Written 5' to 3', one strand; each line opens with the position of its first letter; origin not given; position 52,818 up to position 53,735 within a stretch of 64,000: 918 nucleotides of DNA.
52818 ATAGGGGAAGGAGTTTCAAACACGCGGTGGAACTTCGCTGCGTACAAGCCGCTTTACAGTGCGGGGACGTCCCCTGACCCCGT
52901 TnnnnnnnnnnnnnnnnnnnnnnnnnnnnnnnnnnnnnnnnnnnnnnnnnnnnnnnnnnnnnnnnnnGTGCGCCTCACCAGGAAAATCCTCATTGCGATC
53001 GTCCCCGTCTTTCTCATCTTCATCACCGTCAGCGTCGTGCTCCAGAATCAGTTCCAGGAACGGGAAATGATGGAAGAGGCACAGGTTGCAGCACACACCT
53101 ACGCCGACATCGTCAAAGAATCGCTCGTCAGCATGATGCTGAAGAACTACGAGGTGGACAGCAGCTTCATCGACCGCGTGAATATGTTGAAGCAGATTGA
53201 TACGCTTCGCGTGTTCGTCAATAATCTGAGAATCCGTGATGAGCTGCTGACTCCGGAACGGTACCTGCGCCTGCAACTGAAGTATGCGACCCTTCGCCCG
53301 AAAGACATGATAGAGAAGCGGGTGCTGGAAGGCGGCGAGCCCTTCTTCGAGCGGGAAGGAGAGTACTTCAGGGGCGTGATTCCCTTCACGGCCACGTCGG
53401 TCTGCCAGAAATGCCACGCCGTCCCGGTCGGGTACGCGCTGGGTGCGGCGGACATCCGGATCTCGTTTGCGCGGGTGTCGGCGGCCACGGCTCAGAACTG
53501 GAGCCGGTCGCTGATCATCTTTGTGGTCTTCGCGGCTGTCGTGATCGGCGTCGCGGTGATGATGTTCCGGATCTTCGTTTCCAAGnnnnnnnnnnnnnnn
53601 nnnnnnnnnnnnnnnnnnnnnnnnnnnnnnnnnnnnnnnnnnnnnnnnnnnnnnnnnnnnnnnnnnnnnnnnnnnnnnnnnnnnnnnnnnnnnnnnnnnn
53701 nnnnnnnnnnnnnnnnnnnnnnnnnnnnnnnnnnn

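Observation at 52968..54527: Histidine kinase with CxxCH in its extracytoplasmic sensor (heme-based redox sensing?)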

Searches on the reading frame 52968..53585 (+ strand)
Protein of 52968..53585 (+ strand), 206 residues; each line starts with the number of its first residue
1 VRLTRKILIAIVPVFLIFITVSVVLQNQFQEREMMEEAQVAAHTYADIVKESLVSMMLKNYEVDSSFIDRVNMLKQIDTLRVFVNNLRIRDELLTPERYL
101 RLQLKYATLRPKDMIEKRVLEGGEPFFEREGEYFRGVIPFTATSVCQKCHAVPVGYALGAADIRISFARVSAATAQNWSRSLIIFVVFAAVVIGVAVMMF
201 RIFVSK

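Call 5: search_protein_families(library=pfam, proteins=[window:52968-53585:+], max_evalue=10)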
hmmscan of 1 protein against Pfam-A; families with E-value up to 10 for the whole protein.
seq(206 aa): 1 family
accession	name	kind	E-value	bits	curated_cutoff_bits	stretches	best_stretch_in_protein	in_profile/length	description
PF05751.16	FixH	-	3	8.3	23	1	176-205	2-32/150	FixH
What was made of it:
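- No Pfam heme-domain match for the protein itself (call 5).
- Tried and rejected: Direct Pfam scan of the sensor at E<=10: only a spurious FixH match on TM2 (call 5).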

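Call 6: search_solved_structures(query=window:52968-53585:+, max_evalue=10, show_alignments=3)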
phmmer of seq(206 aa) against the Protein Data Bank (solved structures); distinct sequences matched with E-value up to 10: 0.
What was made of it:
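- Tried and rejected: phmmer of the sensor against PDB: nothing (call 6).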

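Call 7: find_homologous_proteins(query=window:52968-53585:+, max_evalue=0.001)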
Query seq(206 aa) (206 aa): 9 proteins with E <= 0.001 among 414 candidates.
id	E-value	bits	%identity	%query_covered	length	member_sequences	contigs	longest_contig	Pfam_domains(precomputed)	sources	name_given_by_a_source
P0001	6.3e-81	289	63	99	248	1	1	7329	-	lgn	-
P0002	2.9e-79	283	63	100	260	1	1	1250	PF00672.31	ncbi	ncbi:MAG: HAMP domain-containing protein, partial [Bacteroidota bacterium]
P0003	3.2e-77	276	64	93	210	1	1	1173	-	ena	-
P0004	4.4e-68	247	56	99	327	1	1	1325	PF00672.31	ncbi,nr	ncbi:MAG: HAMP domain-containing protein, partial [Bacteroidetes bacterium]|nr:HAMP domain-containin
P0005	2.3e-59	218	52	99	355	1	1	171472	PF00672.31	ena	-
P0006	6.0e-57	210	78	63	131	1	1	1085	-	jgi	jgi:hypothetical protein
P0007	1.4e-54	203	50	92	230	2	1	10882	-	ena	-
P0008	7.4e-51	191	54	88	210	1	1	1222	-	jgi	jgi:hypothetical protein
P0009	4.5e-47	178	53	76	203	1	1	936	-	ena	-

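Call 20: predict_structure(alignment_id=A1)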
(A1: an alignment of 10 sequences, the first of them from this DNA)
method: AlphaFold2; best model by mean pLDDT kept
length: 206 residues; sequences in the alignment: 10
mean_pLDDT: 72.6   pTM: 0.59
mean pLDDT of the five models: 72.6, 70.3, 68.5, 68.4, 51.5
residues with pLDDT >= 90: 0; 70-90: 130; 50-70: 73; < 50: 3
segments of 3 or more residues with pLDDT < 50: none
pLDDT, mean of each block of 10 residues (from residue 1): 66 75 72 80 81 71 65 65 59 71 70 83 85 84 71 60 78 66 74 78 70
secondary structure, 60 per line:
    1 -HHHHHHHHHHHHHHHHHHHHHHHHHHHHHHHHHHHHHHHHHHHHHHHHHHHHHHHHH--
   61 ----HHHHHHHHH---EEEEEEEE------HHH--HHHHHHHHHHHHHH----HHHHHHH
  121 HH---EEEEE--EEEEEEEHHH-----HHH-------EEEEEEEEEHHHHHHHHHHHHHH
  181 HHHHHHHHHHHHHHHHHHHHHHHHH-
elements in order: H2-58 H65-73 E77-84 H96-109 H114-122 E126-130 E133-139 E158-166 H167-205
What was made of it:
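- On sCache_heme / heme-c PAS-like sensor domains (PF11845 Tll0287-like, PF21563 Mcp40H-20_sensor): AF2 model at pLDDT 72.6 (call 20).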

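Call 23: fold_search(model_id=the predicted structure, library=pdb)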
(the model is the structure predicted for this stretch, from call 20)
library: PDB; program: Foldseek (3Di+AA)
matches with E <= 10: 256; with E <= 0.001: 1
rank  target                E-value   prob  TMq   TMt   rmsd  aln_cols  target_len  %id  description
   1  3b42_A                8.8e-04  0.97  0.23  0.35  14.7       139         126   21  Periplasmic sensor domain of chemotaxis protein GSU0935 (released 2008-04-08)
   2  3b42_B                1.1e-03  0.97  0.24  0.35  14.3       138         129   20  Periplasmic sensor domain of chemotaxis protein GSU0935 (released 2008-04-08)
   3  3b47                  1.2e-02  0.93  0.26  0.41  15.8       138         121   16  Periplasmic sensor domain of chemotaxis protein GSU0582 (released 2008-04-08)
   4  9a5d_A                2.2e-02  0.94  0.37  0.16   8.6       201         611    9  Integrative model of WALK-YYCH by crosslinking MS and deep learning (released 2024-09-18)
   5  7dud_A                2.8e-02  0.93  0.35  0.45   9.4       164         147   10  Crystal Structure of erWalK (released 2022-01-19)
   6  4ywz_B                3.8e-02  0.91  0.35  0.46   9.2       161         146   14  Crystal structure of the extracellular receptor domain of the essential sensor kinase WalK from Staphylococcus aureus (released 2016-03-30)
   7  4ywz_A                4.6e-02  0.92  0.38  0.50   8.2       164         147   10  Crystal structure of the extracellular receptor domain of the essential sensor kinase WalK from Staphylococcus aureus (released 2016-03-30)
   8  8py0_A                5.2e-02  0.60  0.29  0.35  10.6       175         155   16  Sensor domain of Oscillibacter ruminantium chemoreceptor in complex with formate. (released 2025-02-12)
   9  8py0_B                8.5e-02  0.63  0.27  0.33  10.6       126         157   18  Sensor domain of Oscillibacter ruminantium chemoreceptor in complex with formate. (released 2025-02-12)
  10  2p7j_B                1.2e-01  0.54  0.32  0.26  11.9       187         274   13  Crystal structure of the domain of putative sensory box/GGDEF family protein from Vibrio parahaemolyticus (released 2007-05-01)
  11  4jgq_A                1.9e-01  0.38  0.27  0.28  11.3       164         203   11  The crystal structure of sporulation kinase D mutant sensor domain, r131a, from Bacillus subtilis subsp in co-crystall (released 2013-05-15)
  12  5ltv_G                2.1e-01  0.57  0.33  0.34   9.0       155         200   14  LIGAND BINDING DOMAIN OF PSEUDOMONAS AERUGINOSA PAO1 AMINO ACID CHEMORECPETOR PCTC IN COMPLEX WITH GABA (released 2017-09-20)
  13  3lif_A                2.3e-01  0.47  0.35  0.31   8.3       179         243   12  Crystal Structure of the extracellular domain of the putative histidine kinase rpHK1S-Z16 (released 2010-05-05)
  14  4jgo_A                2.3e-01  0.23  0.25  0.25  12.7       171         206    8  The crystal structure of sporulation kinase d sensor domain from Bacillus subtilis subsp. (released 2013-05-15)
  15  6fu4_C                2.4e-01  0.44  0.20  0.14   4.7        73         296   12  Ligand binding domain (LBD) of the p. aeruginosa histamine receptor TlpQ (released 2018-05-16)
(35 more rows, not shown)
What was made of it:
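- On sCache_heme / heme-c PAS-like sensor domains (PF11845 Tll0287-like, PF21563 Mcp40H-20_sensor): Foldseek top hits are 3B42 and 3B47, then WalK and CitA (call 23).
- Foldseek's top hits are 3B42 and 3B47 (call 23). The model has moderate confidence (pLDDT 72.6, and about 60-71 around the motif), and TM-scores to 3B42/3B47 are low, 0.23-0.41 (calls 20, 23).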

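Call 25: search_solved_structures(query=A1, max_evalue=10, show_alignments=5)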
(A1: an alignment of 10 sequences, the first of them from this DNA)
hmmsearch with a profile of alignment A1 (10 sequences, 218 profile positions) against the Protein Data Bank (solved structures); distinct sequences matched with E-value up to 10: 1.
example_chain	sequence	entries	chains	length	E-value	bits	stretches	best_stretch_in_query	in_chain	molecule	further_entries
2woo_A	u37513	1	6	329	1.1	12.1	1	82-121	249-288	ATPASE GET3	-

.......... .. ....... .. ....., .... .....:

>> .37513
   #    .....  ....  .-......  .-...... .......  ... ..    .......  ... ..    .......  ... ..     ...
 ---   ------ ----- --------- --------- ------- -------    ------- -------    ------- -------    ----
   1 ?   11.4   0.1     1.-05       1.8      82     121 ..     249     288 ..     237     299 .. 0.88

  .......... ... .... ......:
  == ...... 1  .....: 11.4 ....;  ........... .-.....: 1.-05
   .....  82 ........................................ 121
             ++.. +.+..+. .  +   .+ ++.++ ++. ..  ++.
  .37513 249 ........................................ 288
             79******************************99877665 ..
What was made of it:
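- Tried and rejected: Profile of the 10 close homologues against PDB: only a chance GET3 hit at E 1.1 (call 25).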

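Call 27: find_encoding_contigs(protein=P0005, flank=10000, max_places=3)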
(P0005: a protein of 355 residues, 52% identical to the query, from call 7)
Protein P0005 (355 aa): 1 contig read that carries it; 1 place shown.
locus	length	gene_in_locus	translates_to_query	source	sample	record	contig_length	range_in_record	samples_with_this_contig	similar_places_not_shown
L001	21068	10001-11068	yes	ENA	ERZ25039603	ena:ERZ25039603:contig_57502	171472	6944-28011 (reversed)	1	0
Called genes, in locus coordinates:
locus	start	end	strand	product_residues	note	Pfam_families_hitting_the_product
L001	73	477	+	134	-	-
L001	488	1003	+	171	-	PF00583:Acetyltransf_1, PF13673:Acetyltransf_10 (weak), PF13508:Acetyltransf_7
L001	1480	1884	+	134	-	PF08570:DUF1761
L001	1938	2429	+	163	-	PF14534:DUF4440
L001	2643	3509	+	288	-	PF11138:DUF2911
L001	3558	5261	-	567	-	PF00474:SSF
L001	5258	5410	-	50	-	-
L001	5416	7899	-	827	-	PF02585:PIG-L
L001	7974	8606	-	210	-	PF06071:YchF-GTPase_C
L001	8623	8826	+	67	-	-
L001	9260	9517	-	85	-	PF14376:Haem_bd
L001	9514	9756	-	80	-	-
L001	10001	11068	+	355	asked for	PF00672:HAMP (weak)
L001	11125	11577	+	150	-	PF02518:HATPase_c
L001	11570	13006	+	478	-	PF00072:Response_reg, PF00158:Sigma54_activat, PF14532:Sigma54_activ_2, PF00004:AAA (faint), PF07728:AAA_5, PF25601:AAA_lid_14, PF02954:HTH_8 (weak)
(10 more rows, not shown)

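Call 28: find_encoding_contigs(protein=P0001, flank=10000, max_places=3)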
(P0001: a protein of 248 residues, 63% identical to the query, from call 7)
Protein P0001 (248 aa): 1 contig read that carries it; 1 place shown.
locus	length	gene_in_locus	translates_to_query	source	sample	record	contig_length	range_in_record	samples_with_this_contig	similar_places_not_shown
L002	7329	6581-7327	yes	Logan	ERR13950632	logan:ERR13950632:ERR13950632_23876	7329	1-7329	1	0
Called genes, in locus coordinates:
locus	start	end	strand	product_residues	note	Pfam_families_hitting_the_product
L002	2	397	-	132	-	?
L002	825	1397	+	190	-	-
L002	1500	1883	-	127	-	PF00376:MerR (weak), PF13411:MerR_1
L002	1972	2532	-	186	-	-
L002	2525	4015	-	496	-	PF12729:4HB_MCP_1 (faint), PF00672:HAMP, PF00512:HisKA, PF02518:HATPase_c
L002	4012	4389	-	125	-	PF01648:ACPS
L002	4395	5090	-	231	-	PF00702:Hydrolase, PF13419:HAD_2, PF13242:Hydrolase_like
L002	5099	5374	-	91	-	-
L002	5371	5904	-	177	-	-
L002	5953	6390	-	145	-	-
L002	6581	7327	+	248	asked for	?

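Call 29: find_encoding_contigs(protein=P0007, flank=10000, max_places=3)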
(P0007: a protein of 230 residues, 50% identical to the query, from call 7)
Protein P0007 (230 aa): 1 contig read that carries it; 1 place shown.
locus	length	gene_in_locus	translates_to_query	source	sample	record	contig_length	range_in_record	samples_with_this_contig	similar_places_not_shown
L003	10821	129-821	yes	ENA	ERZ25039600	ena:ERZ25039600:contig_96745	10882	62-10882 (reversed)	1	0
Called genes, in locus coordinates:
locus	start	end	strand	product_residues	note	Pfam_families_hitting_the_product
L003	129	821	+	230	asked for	-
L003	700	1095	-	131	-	-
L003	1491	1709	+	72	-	PF02518:HATPase_c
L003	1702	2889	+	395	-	PF00072:Response_reg, PF00158:Sigma54_activat, PF14532:Sigma54_activ_2, PF00004:AAA (faint), PF07728:AAA_5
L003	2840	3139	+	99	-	PF02954:HTH_8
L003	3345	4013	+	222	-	-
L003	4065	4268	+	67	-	PF11127:YgaP-like_TM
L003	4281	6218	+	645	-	PF07452:CHRD, PF18962:Por_Secre_tail (weak)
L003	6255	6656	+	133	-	PF07635:PSCyt1 (weak)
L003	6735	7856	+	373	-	-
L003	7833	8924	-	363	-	PF08922:DUF1905, PF13376:OmdA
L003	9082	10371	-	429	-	PF07221:GlcNAc_2-epim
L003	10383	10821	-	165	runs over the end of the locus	?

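Call 37: search_protein_representatives(alignment_id=A1)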
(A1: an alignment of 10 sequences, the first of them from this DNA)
Query: 10 sequences, 218 profile positions. Proteins with E-value up to 0.001 (for the whole library): 207; up to 1e-10: 54; up to 1e-30: 28. The best 150 are listed.
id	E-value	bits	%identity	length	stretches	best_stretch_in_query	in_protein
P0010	1.3e-98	345.3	-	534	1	4-217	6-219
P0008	4.9e-89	314.1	-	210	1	3-192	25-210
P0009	4.6e-87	307.6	-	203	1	1-188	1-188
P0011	1.4e-66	240.6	-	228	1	16-217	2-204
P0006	2.9e-66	239.6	-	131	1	7-137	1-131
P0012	3.6e-63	229.5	-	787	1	3-217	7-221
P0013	1.5e-62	227.5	-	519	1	6-217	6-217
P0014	3.9e-58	213.0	-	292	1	40-217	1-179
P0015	3.0e-57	210.1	-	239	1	3-217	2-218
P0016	1.6e-55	204.5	-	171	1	1-127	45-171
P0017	9.1e-54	198.8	-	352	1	4-215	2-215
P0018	1.1e-52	195.2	-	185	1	5-114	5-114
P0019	1.6e-51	191.4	-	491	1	4-215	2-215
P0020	9.3e-51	188.9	-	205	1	8-144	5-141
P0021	5.7e-49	183.1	-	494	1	4-217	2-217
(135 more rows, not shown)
